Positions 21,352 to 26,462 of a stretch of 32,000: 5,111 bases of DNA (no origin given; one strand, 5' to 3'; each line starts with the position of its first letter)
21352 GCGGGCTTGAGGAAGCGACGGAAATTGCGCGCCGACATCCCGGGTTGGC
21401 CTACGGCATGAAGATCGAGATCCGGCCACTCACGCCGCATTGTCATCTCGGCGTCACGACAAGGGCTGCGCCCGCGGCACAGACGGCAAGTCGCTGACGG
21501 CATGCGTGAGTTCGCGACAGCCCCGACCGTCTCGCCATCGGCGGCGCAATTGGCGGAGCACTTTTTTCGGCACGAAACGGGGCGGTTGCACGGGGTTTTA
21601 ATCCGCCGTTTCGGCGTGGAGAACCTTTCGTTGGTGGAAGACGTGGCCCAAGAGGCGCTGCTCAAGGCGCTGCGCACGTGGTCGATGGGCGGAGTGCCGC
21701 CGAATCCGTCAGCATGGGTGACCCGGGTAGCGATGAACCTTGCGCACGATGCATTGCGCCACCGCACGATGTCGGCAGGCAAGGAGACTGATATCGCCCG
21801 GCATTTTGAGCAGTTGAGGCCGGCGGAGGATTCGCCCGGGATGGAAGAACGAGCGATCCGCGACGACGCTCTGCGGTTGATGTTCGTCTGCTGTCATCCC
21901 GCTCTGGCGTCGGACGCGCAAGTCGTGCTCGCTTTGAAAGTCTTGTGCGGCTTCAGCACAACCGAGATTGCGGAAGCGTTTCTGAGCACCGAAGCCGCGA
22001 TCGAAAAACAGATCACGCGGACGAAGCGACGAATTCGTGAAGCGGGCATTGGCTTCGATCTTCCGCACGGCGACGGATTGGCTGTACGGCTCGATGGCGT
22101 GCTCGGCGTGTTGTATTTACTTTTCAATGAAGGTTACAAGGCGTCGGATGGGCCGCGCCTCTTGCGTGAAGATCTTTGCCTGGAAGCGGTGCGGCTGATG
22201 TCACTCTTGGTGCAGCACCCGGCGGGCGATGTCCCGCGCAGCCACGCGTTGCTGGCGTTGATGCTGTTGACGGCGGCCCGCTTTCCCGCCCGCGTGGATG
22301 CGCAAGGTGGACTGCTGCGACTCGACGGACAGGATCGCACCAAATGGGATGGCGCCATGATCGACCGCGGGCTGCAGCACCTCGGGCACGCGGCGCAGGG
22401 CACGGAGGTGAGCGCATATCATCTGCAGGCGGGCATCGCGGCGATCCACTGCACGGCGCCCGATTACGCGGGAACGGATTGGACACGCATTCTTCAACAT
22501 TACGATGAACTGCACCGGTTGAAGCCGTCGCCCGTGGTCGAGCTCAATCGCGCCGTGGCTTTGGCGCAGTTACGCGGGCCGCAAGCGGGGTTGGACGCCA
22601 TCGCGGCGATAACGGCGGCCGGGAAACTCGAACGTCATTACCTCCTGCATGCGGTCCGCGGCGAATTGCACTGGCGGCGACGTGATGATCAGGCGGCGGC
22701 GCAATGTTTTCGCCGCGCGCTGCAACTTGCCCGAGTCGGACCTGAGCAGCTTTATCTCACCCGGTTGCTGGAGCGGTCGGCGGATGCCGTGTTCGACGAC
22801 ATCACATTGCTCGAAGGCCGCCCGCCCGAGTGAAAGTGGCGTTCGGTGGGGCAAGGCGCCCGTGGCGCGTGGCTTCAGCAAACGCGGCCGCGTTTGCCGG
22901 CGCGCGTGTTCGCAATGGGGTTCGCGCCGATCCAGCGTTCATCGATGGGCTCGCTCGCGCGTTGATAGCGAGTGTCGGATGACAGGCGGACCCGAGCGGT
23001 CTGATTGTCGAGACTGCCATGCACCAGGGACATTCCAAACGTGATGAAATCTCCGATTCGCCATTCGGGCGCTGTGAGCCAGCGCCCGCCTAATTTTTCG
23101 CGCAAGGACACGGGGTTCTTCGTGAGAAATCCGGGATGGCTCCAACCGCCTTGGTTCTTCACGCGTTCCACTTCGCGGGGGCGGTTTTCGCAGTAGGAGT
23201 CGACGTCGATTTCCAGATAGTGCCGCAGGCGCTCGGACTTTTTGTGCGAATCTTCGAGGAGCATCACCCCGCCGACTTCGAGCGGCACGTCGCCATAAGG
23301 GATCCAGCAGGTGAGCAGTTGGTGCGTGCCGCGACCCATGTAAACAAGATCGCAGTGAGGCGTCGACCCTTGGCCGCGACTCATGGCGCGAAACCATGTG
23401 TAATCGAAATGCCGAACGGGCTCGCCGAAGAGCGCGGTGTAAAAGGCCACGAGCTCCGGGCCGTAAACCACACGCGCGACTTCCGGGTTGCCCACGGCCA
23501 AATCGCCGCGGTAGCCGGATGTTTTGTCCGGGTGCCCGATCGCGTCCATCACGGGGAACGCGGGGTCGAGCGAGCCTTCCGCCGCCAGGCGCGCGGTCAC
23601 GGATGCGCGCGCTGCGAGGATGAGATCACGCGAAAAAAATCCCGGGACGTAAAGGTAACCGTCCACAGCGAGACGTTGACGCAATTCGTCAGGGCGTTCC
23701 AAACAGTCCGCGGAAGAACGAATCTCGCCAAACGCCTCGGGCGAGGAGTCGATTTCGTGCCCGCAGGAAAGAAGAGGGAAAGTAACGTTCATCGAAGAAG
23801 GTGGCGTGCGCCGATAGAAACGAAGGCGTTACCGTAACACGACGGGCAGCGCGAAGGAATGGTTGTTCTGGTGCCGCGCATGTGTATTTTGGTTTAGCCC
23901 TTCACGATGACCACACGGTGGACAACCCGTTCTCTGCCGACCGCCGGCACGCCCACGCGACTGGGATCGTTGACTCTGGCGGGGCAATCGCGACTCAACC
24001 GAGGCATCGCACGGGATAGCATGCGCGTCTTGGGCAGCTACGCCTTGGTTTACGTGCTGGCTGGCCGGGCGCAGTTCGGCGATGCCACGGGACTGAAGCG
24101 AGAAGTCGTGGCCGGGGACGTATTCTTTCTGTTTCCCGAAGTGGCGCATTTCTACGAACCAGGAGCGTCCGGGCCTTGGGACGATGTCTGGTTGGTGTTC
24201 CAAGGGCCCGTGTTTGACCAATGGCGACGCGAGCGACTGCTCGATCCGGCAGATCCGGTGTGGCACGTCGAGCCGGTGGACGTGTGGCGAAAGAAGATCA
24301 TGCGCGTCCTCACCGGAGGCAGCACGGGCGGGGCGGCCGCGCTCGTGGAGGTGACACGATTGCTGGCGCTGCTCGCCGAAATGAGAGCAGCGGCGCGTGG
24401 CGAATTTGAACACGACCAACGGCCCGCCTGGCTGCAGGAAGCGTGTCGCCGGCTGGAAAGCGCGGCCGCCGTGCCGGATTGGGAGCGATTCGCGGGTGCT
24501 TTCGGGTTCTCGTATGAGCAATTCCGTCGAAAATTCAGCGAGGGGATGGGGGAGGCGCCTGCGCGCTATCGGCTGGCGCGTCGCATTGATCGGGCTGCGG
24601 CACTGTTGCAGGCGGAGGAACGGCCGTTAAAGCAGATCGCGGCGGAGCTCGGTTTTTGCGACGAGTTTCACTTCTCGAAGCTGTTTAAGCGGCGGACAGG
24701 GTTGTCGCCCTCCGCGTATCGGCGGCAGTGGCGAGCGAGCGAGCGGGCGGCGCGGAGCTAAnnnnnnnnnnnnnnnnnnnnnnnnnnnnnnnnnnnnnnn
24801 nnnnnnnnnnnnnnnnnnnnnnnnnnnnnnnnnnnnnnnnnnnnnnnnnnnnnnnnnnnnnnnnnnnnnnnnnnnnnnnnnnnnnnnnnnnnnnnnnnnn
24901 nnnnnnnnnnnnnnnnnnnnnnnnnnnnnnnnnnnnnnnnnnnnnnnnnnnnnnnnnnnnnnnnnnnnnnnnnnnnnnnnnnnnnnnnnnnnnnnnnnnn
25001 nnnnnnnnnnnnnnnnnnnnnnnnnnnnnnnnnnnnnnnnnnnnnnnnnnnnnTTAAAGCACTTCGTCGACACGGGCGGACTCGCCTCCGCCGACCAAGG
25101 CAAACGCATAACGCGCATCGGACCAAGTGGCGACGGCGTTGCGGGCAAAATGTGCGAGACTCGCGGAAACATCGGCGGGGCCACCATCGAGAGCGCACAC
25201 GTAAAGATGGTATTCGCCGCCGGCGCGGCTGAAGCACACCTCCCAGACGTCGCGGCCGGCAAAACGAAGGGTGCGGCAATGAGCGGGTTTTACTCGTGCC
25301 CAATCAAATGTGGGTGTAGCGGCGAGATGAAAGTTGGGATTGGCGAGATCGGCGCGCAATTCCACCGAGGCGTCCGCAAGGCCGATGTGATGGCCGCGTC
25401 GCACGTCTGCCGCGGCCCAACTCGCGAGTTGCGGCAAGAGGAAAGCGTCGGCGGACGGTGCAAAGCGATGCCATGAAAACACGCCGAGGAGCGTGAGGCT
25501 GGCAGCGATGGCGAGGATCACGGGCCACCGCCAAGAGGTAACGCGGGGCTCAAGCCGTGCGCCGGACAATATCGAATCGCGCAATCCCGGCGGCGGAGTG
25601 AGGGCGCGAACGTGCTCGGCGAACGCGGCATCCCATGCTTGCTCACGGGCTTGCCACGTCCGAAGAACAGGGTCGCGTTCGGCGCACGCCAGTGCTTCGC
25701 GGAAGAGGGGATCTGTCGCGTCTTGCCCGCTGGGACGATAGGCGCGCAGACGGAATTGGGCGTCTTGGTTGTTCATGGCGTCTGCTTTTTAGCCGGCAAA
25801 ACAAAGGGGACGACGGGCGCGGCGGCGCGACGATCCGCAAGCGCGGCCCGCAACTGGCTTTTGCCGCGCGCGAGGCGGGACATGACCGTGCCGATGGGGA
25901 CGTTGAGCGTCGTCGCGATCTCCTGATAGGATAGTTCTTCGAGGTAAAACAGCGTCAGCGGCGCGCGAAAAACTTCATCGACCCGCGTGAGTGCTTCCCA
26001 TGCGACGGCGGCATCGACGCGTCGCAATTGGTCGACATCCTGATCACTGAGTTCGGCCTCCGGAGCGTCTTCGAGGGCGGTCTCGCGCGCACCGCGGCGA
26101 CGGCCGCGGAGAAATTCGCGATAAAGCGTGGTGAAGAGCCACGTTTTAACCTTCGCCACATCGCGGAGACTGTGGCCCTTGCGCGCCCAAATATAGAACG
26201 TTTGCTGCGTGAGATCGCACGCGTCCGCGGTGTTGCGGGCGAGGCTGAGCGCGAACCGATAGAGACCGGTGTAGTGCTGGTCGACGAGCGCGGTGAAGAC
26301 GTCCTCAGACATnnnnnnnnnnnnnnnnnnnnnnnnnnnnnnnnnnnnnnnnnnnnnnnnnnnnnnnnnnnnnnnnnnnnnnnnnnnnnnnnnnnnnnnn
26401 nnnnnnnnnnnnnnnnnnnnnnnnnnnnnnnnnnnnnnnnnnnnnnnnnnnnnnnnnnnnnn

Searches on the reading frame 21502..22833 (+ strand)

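Call 41: search_protein_families(library=pfam, proteins=[window:21502-22833:+], max_evalue=0.00001)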
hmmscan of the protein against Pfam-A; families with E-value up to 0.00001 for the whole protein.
window:21502-22833:+ (443 aa): 3 families
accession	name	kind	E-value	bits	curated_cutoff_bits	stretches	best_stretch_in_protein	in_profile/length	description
PF20239.3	DUF6596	-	1.5e-35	122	27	1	196-298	1-102/102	Family of unknown function (DUF6596)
PF04542.20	Sigma70_r2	-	2.6e-08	34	24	1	22-88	2-68/71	Sigma-70 region 2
PF08281.18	Sigma70_r4_2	-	2.8e-06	27.3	25.7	1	127-178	3-54/54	Sigma-70, region 4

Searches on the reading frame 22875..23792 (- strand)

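Call 41: search_protein_families(library=pfam, proteins=[window:22875-23792:-], max_evalue=0.00001)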
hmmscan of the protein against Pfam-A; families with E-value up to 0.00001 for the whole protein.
window:22875-23792:- (305 aa): 1 family
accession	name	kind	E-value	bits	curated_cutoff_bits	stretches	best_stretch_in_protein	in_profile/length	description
PF05721.19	PhyH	-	3e-10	41.2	22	1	44-269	4-211/213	Phytanoyl-CoA dioxygenase (PhyH)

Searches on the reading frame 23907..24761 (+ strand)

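Call 3: search_protein_families(library=ncbifam, proteins=[window:23907-24761:+], max_evalue=0.1)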
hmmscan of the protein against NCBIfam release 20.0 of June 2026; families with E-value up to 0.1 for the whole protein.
window:23907-24761:+ (284 aa): 30 families (the best 25 are shown)
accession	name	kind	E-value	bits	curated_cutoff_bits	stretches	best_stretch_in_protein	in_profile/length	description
NF007860.0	PRK10572.1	equivalog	1.1e-16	60.6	208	1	173-277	182-287/292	arabinose operon transcriptional regulator AraC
NF006902.0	PRK09393.1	equivalog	1.6e-13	50.6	425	1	193-278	240-325/327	transcriptional regulator FtrA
NF007243.0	PRK09685.1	equivalog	3.8e-12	46.2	199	1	183-275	211-302/303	transcriptional regulator FeaR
NF010028.0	PRK13503.1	equivalog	1.4e-11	44.3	288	1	152-276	150-274/278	HTH-type transcriptional activator RhaS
TIGR04094.1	adjacent_YSIRK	equivalog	5.7e-11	42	200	1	196-272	308-383/383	YSIRK-targeted surface antigen transcriptional regulator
NF049932.1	TranspRegBtr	equivalog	8.2e-11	41.1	900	1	197-276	188-267/531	bacillibactin transport transcriptional regulator Btr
NF010026.0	PRK13501.1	equivalog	1.4e-08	34.3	363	1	204-278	207-281/290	HTH-type transcriptional activator RhaR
NF049968.1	QhpR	equivalog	1.7e-08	34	250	1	190-272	203-284/284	AraC-like transcriptional regulator QhpR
NF007584.0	PRK10219.1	equivalog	2.5e-08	34.2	174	1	196-274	28-106/107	superoxide response transcriptional regulator SoxS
TIGR02297.1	HpaA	equivalog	1.2e-07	31.3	274.65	1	216-274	229-287/287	4-hydroxyphenylacetate catabolism regulatory protein HpaA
NF052371.1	TransRegGbdRPseu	equivalog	1.6e-07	30.7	480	1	196-278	248-330/365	choline metabolism transcriptional regulator GbdR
NF010025.2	PRK13500.1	equivalog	1.7e-07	31.1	525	1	193-277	196-280/282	HTH-type transcriptional activator RhaR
NF050186.1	TransRegGliRPseudo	equivalog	7.2e-07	28.9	570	1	158-274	221-336/338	AraC family transcriptional regulator GliR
NF011701.0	PRK15121.1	equivalog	1.4e-06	28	426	1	196-275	28-109/289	MDR efflux pump AcrAB transcriptional activator RobA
NF047455.1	TF_Staph_AryK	equivalog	1.6e-06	26.7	850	1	195-280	179-264/759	transcriptional regulator AryK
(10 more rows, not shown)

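Call 4: search_protein_families(library=pfam, proteins=[window:23907-24761:+], max_evalue=0.1)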
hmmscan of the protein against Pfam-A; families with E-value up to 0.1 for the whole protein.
window:23907-24761:+ (284 aa): 3 families
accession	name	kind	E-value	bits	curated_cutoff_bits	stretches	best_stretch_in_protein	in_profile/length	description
PF12833.13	HTH_18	-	1.3e-20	73.9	33.6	1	196-274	2-80/80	Helix-turn-helix domain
PF00165.29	HTH_AraC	-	7e-18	64.7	26.6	2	237-273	7-42/42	Bacterial regulatory helix-turn-helix proteins, AraC family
PF02311.25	AraC_binding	-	5.4e-11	42.8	21.1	1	41-155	20-134/135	AraC-like ligand binding domain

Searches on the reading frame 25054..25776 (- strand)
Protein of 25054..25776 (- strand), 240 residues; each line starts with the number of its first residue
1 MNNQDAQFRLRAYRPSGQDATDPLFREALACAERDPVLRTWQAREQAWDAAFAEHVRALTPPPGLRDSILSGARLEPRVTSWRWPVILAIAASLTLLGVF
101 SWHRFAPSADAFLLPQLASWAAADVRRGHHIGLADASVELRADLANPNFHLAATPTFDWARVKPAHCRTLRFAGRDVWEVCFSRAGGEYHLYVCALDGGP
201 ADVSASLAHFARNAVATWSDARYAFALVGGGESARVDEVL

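Call 3: search_protein_families(library=ncbifam, proteins=[window:25054-25776:-], max_evalue=0.1)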
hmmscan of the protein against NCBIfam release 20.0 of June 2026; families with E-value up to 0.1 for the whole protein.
window:25054-25776:- (240 aa): 2 families
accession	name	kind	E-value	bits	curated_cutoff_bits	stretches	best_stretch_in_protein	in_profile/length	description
NF052375.1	antisigma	equivalog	3.9e-05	23.8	100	1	34-124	24-124/217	anti-sigma factor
NF010501.0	PRK13920.1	subfamily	0.036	13.7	225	1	32-109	28-101/213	putative anti-sigmaE protein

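Call 4: search_protein_families(library=pfam, proteins=[window:25054-25776:-], max_evalue=0.1)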
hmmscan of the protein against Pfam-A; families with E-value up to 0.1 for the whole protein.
window:25054-25776:- (240 aa): 0 families

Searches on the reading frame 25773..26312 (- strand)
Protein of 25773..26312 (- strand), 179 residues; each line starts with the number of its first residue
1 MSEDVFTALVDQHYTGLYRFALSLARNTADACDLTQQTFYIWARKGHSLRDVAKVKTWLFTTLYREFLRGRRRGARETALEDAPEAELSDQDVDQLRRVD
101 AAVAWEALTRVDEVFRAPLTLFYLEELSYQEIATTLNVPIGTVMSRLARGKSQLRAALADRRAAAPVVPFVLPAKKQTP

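Call 3: search_protein_families(library=ncbifam, proteins=[window:25773-26312:-], max_evalue=0.1)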
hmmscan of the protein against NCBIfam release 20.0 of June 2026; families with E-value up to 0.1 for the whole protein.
window:25773-26312:- (179 aa): 90 families (the best 25 are shown)
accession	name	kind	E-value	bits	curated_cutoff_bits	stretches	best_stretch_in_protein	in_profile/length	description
NF009164.0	PRK12511.1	equivalog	2e-24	86.2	185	1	13-157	13-158/182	RNA polymerase sigma factor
TIGR02983.1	SigE-fam_strep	subfamily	9.5e-24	84.1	141.55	1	2-160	4-160/162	SigE family RNA polymerase sigma factor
NF007229.0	PRK09647.1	equivalog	7.7e-23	81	265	1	7-165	47-209/220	RNA polymerase sigma factor SigE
NF007216.0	PRK09638.1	equivalog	2e-21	76.6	194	1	4-160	18-176/180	RNA polymerase sigma factor SigY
NF009174.0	PRK12522.1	equivalog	6e-21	75.2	217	1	6-158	5-167/175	RNA polymerase sigma factor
NF009170.0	PRK12517.1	subfamily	1.1e-20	73.9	197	1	5-161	24-179/188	RNA polymerase sigma factor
TIGR02947.1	SigH_actino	hypoth_equivalog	2.2e-20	73.2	251.55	1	15-163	22-184/193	RNA polymerase sigma-70 factor, TIGR02947 family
TIGR02950.1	SigM_subfam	subfamily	1.7e-19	70.2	147.95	1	10-157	6-157/159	RNA polymerase sigma factor, SigM family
NF007225.0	PRK09643.1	equivalog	1.7e-18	67.1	190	1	4-163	27-187/204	RNA polymerase sigma factor SigM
NF004113.0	PRK05602.1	equivalog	1.7e-18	67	208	1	5-163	46-206/211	RNA polymerase sigma factor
NF009185.0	PRK12533.1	equivalog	3.4e-18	66.1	248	1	6-164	31-199/231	RNA polymerase sigma factor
NF053879.1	RNAPolSigSigVBac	equivalog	1.4e-17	63.8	190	1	3-161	3-158/160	RNA polymerase sigma factor SigV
NF009190.0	PRK12538.1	equivalog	2.1e-17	63.6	303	1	3-160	62-221/233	RNA polymerase sigma factor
TIGR02937.1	sigma70-ECF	superfamily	2.5e-17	63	42.9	1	6-158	3-165/165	sigma-70 family RNA polymerase sigma factor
TIGR02954.1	Sig70_famx3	hypoth_equivalog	1.5e-16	60.6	188.5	1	3-159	15-168/170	RNA polymerase sigma-70 factor, TIGR02954 family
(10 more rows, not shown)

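Call 4: search_protein_families(library=pfam, proteins=[window:25773-26312:-], max_evalue=0.1)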
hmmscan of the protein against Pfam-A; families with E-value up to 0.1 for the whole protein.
window:25773-26312:- (179 aa): 11 families
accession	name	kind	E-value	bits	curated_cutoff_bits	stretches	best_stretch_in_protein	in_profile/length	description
PF08281.18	Sigma70_r4_2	-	5.2e-12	45.7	25.7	1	108-154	8-54/54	Sigma-70, region 4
PF04542.20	Sigma70_r2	-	1.7e-10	40.9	24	1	9-76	1-70/71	Sigma-70 region 2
PF04545.22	Sigma70_r4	-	2.5e-08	33.7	24.1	1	108-155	2-49/50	Sigma-70, region 4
PF13384.12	HTH_23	-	0.0011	19.1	24.6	0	122-146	13-37/50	Homeodomain-like domain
PF13936.12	HTH_38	-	0.0028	17.8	27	0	123-149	17-43/44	Helix-turn-helix domain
PF20432.4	Xre-like-HTH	-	0.0081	16.9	25.8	0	116-161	13-57/63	Antitoxin Xre-like helix-turn-helix domain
PF14493.12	HTH_40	-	0.026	15.3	27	0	120-149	7-35/89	Helix-turn-helix domain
PF07638.17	Sigma70_ECF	-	0.027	14.8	21.1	1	71-155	97-180/185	ECF sigma factor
PF13412.12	HTH_24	-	0.057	13.4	21.9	0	127-149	18-40/48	Winged helix-turn-helix DNA-binding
PF13556.12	HTH_30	-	0.08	13.2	27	0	123-164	8-50/59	PucR C-terminal helix-turn-helix domain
PF04297.20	UPF0122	-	0.098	13.4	22.7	0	119-154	26-61/101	Putative helix-turn-helix protein, YlxM / p13 like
